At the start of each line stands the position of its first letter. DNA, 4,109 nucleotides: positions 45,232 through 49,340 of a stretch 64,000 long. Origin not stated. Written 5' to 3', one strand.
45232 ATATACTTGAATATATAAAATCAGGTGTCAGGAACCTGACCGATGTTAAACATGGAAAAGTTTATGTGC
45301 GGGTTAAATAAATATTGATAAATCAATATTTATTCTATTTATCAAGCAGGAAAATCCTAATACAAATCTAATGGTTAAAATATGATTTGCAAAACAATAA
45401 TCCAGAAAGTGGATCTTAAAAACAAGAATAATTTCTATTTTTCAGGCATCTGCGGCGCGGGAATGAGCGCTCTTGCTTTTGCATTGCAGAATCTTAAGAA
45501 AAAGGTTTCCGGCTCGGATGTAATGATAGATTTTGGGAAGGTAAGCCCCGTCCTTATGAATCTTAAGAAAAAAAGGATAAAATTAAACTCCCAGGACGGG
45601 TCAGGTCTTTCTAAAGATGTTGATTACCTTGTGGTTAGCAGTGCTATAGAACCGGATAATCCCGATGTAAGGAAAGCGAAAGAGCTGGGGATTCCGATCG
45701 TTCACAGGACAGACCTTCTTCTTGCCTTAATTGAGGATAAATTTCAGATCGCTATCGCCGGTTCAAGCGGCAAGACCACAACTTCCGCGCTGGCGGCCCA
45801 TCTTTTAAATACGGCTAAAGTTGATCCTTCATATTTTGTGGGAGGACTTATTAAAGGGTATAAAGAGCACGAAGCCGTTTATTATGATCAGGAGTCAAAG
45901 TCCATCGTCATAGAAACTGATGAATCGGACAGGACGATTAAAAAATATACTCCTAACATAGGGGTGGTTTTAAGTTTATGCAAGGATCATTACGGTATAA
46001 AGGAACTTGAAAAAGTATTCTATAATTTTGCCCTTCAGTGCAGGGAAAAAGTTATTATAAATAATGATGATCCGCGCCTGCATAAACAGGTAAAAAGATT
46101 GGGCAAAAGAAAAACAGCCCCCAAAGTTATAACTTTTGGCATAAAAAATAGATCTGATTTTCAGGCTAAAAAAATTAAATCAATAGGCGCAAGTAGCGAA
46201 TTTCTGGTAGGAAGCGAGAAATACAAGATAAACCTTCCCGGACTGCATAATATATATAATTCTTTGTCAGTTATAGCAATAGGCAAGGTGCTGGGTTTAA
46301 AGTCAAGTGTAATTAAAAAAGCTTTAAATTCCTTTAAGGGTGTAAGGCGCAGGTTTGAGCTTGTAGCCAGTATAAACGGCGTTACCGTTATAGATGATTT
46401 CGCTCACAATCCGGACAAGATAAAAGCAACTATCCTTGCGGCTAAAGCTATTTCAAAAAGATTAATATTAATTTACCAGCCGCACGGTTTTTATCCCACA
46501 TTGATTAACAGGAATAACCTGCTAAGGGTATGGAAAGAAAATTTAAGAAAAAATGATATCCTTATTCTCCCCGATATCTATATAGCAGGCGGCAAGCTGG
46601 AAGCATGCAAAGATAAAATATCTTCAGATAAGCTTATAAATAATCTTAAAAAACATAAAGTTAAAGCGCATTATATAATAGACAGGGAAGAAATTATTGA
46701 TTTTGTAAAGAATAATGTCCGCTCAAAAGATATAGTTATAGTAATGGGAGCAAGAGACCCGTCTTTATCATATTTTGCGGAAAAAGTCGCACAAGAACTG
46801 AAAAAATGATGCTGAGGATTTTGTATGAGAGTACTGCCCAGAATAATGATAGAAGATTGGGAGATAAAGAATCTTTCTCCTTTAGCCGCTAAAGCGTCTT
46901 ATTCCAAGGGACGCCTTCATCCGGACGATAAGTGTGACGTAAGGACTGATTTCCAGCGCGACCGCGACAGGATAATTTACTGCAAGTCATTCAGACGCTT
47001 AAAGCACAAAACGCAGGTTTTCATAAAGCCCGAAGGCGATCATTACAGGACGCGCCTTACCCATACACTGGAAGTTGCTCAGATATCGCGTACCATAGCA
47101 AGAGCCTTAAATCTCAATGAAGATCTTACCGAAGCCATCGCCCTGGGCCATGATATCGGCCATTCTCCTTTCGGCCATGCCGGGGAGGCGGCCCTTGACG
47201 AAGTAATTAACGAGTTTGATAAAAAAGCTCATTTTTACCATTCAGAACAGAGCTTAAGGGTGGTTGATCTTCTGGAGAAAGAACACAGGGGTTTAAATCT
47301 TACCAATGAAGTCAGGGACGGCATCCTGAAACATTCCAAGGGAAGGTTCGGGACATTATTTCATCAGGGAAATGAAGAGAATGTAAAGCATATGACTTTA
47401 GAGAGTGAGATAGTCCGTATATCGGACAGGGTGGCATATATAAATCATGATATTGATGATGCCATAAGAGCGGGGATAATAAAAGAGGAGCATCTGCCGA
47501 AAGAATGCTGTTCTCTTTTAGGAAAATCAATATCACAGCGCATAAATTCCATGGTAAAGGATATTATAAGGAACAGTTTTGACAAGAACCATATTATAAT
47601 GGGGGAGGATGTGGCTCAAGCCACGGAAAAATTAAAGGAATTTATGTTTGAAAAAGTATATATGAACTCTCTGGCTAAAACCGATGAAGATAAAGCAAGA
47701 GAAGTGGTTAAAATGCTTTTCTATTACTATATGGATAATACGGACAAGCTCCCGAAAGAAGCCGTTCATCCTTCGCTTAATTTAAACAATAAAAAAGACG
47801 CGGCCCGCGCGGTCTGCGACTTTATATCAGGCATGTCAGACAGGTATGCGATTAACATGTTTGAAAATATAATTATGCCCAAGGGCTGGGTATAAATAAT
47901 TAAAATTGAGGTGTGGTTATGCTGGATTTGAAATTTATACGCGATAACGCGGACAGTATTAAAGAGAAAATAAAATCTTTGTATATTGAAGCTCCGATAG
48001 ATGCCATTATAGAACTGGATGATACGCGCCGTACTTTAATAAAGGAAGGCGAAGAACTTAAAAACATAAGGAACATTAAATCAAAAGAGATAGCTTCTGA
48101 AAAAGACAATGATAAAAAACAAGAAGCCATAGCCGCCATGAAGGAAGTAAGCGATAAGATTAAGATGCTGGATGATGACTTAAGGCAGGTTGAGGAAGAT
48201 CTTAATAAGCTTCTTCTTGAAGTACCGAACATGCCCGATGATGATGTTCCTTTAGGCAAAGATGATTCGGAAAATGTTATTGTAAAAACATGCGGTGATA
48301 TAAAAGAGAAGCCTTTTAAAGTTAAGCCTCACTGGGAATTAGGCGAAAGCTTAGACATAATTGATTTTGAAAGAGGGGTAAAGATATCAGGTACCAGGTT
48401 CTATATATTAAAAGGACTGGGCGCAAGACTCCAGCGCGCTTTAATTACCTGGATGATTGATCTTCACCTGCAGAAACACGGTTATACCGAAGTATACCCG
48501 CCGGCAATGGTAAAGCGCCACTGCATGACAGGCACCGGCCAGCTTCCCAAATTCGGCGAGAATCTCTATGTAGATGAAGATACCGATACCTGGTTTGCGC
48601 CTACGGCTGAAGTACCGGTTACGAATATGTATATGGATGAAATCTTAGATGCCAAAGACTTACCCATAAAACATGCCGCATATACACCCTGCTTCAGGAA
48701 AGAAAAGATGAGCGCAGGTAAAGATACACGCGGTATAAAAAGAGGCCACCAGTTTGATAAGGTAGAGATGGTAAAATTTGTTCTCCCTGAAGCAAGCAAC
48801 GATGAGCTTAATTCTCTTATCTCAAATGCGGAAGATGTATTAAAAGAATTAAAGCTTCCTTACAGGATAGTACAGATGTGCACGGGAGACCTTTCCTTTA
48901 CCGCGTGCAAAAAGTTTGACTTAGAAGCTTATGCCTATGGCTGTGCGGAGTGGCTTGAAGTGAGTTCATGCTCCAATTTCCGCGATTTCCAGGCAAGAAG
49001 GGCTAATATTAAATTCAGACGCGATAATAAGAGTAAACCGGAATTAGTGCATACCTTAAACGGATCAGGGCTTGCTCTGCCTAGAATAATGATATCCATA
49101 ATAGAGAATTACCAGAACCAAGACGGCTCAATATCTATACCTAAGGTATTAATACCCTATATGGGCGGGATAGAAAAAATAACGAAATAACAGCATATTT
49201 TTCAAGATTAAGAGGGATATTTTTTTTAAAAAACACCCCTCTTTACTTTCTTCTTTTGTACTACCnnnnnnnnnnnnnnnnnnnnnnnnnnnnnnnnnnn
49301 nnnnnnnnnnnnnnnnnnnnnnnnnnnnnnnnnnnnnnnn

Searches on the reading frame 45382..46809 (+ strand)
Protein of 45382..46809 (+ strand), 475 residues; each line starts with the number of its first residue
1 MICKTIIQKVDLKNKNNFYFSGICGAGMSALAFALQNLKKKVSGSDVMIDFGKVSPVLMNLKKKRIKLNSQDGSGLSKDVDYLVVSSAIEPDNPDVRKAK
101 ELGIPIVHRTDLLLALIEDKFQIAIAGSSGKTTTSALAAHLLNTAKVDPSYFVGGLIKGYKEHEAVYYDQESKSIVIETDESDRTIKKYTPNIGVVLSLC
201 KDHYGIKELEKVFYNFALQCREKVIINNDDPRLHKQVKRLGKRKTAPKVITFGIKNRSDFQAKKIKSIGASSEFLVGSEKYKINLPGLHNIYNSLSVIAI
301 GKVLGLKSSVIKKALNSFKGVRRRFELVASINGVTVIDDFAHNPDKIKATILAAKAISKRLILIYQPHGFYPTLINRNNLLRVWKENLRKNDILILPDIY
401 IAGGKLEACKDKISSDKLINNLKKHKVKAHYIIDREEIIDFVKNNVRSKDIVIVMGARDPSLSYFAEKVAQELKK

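Call 15: search_protein_families(library=pfam, proteins=[window:45382-46809:+], max_evalue=0.001)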
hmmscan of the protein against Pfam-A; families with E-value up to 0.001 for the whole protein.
window:45382-46809:+ (475 aa): 3 families
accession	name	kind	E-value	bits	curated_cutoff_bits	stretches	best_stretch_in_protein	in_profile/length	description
PF08245.18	Mur_ligase_M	-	2.2e-18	67.4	24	1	125-300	1-199/200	Mur ligase middle domain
PF02875.26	Mur_ligase_C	-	1.2e-16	62.1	28.4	1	323-458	1-127/127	Mur ligase, glutamate ligase domain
PF01225.30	Mur_ligase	-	9.4e-12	45.6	21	1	18-119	2-93/95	Mur ligase family, catalytic domain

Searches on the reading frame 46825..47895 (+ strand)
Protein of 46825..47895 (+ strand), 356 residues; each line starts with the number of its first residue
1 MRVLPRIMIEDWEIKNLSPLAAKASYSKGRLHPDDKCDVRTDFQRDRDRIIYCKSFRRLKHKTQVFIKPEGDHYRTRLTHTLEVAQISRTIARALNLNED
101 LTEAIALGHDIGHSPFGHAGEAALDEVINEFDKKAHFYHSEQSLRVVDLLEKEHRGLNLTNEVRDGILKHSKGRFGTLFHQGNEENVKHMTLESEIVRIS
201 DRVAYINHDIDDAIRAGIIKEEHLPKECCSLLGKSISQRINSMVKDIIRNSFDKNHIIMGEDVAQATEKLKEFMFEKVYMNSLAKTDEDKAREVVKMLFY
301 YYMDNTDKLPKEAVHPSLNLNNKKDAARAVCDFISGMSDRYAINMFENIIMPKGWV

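Call 16: search_protein_families(library=pfam, proteins=[window:46825-47895:+], max_evalue=0.001)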
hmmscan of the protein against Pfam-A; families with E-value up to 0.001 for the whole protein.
window:46825-47895:+ (356 aa): 2 families
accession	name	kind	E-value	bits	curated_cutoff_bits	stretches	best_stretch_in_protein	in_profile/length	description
PF13286.11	HD_assoc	-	1.4e-22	80.4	22.2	1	258-347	2-90/91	Phosphohydrolase-associated domain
PF01966.28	HD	-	1.2e-17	64.6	22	1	77-204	1-114/116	HD domain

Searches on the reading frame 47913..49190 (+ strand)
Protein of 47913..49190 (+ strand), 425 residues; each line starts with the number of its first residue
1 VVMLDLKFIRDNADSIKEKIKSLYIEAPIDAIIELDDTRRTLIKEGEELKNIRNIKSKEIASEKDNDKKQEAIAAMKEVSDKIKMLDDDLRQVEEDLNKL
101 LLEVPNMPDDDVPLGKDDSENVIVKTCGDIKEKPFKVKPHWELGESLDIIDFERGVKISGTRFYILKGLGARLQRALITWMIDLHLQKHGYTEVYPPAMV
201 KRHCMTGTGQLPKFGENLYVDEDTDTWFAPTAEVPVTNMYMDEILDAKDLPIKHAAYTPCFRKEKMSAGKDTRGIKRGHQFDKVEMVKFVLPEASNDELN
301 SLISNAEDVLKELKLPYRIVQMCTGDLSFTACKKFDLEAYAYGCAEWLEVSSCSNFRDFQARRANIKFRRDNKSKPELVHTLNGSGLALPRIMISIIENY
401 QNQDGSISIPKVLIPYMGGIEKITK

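Call 16: search_protein_families(library=pfam, proteins=[window:47913-49190:+], max_evalue=0.001)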
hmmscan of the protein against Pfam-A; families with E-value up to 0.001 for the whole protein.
window:47913-49190:+ (425 aa): 2 families
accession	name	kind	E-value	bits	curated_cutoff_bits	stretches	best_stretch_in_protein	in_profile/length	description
PF00587.30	tRNA-synt_2b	-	1.3e-35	123.5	29.3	1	223-400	8-179/179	tRNA synthetase class II core domain (G, H, P, S and T)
PF02403.27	Seryl_tRNA_N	-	6.6e-24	84.7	28.2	1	3-108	1-108/108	Seryl-tRNA synthetase N-terminal domain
